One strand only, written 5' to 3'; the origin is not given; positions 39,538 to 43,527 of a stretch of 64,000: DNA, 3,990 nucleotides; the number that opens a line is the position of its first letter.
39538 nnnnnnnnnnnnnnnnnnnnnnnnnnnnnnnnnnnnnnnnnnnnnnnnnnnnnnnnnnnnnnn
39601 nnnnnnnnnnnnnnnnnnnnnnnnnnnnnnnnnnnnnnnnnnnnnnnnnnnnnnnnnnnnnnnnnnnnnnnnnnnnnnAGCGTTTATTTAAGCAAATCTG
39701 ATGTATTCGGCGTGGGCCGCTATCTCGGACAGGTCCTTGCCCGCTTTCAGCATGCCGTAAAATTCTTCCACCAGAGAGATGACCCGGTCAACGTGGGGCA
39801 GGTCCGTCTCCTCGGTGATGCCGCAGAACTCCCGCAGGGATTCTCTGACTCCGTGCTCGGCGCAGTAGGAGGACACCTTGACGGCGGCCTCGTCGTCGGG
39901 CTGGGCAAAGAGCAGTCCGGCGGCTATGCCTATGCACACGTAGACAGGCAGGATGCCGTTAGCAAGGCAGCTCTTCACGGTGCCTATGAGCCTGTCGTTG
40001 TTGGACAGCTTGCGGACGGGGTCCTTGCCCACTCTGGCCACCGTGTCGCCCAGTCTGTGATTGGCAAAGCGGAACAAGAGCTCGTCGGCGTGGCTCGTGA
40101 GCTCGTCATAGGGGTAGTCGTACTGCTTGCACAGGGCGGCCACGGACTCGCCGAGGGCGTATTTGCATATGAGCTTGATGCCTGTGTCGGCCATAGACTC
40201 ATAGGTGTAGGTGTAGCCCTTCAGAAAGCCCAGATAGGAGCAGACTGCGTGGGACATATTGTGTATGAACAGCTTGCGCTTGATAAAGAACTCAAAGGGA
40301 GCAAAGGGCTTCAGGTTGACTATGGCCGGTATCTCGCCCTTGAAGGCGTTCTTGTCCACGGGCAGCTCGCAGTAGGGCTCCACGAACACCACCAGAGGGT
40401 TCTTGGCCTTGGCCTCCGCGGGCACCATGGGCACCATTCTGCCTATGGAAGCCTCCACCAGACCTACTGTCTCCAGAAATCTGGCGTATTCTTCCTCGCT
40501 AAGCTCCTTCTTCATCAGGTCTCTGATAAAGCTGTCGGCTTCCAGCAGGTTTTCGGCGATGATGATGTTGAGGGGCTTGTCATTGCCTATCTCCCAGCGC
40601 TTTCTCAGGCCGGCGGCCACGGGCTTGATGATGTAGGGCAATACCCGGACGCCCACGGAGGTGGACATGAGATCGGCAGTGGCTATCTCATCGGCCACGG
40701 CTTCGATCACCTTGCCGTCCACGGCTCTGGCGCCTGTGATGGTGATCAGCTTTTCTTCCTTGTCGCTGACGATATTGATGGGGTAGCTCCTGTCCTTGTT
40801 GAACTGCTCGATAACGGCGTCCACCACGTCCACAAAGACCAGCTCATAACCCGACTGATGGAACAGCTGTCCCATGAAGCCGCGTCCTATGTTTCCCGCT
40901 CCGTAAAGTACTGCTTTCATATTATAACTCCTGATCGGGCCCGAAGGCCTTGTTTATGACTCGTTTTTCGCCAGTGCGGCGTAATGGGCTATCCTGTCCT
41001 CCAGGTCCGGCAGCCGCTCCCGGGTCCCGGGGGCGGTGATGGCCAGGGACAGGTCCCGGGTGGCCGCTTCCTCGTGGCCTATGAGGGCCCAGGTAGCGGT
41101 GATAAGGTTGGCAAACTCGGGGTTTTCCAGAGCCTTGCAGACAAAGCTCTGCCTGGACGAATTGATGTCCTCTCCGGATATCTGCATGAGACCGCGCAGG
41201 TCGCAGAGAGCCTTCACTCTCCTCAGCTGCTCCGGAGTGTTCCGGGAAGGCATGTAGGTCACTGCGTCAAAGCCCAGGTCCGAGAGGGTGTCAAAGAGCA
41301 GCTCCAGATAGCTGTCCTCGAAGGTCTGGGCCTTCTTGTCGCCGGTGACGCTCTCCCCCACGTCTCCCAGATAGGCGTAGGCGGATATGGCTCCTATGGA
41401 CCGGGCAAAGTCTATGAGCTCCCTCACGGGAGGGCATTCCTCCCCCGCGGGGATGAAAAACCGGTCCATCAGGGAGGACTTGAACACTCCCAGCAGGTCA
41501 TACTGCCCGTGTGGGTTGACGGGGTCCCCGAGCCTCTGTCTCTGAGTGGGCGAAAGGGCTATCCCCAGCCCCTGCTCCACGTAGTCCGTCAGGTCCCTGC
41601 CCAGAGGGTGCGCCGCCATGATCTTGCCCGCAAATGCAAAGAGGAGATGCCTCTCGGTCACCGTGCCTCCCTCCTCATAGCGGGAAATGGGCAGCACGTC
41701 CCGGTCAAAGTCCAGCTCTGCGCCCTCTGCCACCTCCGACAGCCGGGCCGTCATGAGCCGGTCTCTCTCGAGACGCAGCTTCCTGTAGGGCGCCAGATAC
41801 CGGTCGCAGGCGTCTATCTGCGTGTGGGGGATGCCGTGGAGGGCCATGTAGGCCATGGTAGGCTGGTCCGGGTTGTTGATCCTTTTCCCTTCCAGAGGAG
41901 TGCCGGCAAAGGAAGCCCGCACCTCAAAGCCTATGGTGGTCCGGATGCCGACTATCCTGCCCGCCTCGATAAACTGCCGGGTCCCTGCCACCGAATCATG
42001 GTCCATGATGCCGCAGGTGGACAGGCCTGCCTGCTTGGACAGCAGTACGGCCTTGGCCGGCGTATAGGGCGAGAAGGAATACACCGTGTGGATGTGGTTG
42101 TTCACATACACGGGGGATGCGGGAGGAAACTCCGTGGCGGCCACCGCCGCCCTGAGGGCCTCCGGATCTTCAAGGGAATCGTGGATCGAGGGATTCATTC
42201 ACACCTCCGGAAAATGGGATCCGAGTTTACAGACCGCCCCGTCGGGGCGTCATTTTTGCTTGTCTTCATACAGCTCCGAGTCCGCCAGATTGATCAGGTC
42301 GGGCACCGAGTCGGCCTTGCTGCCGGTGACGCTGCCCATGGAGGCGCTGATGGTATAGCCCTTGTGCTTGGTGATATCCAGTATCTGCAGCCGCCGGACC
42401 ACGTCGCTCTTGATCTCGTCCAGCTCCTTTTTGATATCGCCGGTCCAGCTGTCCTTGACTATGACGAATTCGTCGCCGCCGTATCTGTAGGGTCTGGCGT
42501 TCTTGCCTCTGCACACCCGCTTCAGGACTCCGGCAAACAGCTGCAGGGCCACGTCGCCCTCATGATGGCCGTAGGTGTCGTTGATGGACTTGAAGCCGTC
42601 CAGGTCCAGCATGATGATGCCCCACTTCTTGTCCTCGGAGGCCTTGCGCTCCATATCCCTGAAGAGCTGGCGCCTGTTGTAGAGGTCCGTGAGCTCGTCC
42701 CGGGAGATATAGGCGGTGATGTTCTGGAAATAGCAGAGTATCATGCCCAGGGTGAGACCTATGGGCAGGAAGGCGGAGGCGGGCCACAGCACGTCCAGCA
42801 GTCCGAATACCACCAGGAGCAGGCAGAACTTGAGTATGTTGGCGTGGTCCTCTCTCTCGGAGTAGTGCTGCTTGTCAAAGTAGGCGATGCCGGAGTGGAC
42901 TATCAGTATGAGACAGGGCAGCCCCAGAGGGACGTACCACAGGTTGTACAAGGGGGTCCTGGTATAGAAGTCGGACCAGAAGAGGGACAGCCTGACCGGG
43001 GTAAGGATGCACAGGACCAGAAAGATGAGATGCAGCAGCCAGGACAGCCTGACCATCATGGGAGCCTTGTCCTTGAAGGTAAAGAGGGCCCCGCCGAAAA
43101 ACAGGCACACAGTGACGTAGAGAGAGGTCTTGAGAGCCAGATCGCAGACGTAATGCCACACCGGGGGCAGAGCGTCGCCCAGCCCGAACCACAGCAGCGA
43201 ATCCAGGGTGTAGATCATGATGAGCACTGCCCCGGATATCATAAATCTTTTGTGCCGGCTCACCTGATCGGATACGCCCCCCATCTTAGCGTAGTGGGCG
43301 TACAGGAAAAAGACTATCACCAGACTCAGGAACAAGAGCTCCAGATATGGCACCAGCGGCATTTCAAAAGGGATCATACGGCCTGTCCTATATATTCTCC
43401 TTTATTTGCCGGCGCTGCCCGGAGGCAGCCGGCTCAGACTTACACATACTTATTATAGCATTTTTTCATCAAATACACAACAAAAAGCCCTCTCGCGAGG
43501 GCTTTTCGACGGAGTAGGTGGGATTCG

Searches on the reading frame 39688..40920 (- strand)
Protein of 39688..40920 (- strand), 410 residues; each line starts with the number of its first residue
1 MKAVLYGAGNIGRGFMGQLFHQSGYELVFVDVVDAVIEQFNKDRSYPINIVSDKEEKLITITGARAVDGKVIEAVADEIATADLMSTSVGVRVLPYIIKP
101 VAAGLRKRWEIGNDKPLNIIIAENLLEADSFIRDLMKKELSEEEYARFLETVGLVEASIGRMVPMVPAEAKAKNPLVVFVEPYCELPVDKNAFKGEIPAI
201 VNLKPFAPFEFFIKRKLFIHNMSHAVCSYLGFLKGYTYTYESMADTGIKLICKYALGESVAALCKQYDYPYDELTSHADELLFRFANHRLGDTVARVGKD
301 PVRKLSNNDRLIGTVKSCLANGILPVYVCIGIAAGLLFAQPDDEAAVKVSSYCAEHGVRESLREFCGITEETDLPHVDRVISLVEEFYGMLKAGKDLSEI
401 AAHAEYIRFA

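Call 25: search_protein_families(library=pfam, proteins=[window:39688-40920:-], max_evalue=0.00001)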
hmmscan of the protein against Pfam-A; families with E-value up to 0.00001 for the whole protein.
window:39688-40920:- (410 aa): 2 families
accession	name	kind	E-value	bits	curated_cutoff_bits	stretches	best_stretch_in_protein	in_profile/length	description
PF01232.29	Mannitol_dh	-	7.4e-37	127.7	27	1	1-200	1-197/199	Mannitol dehydrogenase Rossmann domain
PF08125.19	Mannitol_dh_C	-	3.1e-29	102.3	30.7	1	212-350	5-139/190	Mannitol dehydrogenase C-terminal domain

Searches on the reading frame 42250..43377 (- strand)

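Call 25: search_protein_families(library=pfam, proteins=[window:42250-43377:-], max_evalue=0.00001)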
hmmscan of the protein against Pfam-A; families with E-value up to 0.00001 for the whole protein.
window:42250-43377:- (375 aa): 1 family
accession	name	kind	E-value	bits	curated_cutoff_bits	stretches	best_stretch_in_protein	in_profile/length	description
PF00990.26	GGDEF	-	2.1e-30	106.1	23.8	1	226-375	3-157/161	Diguanylate cyclase, GGDEF domain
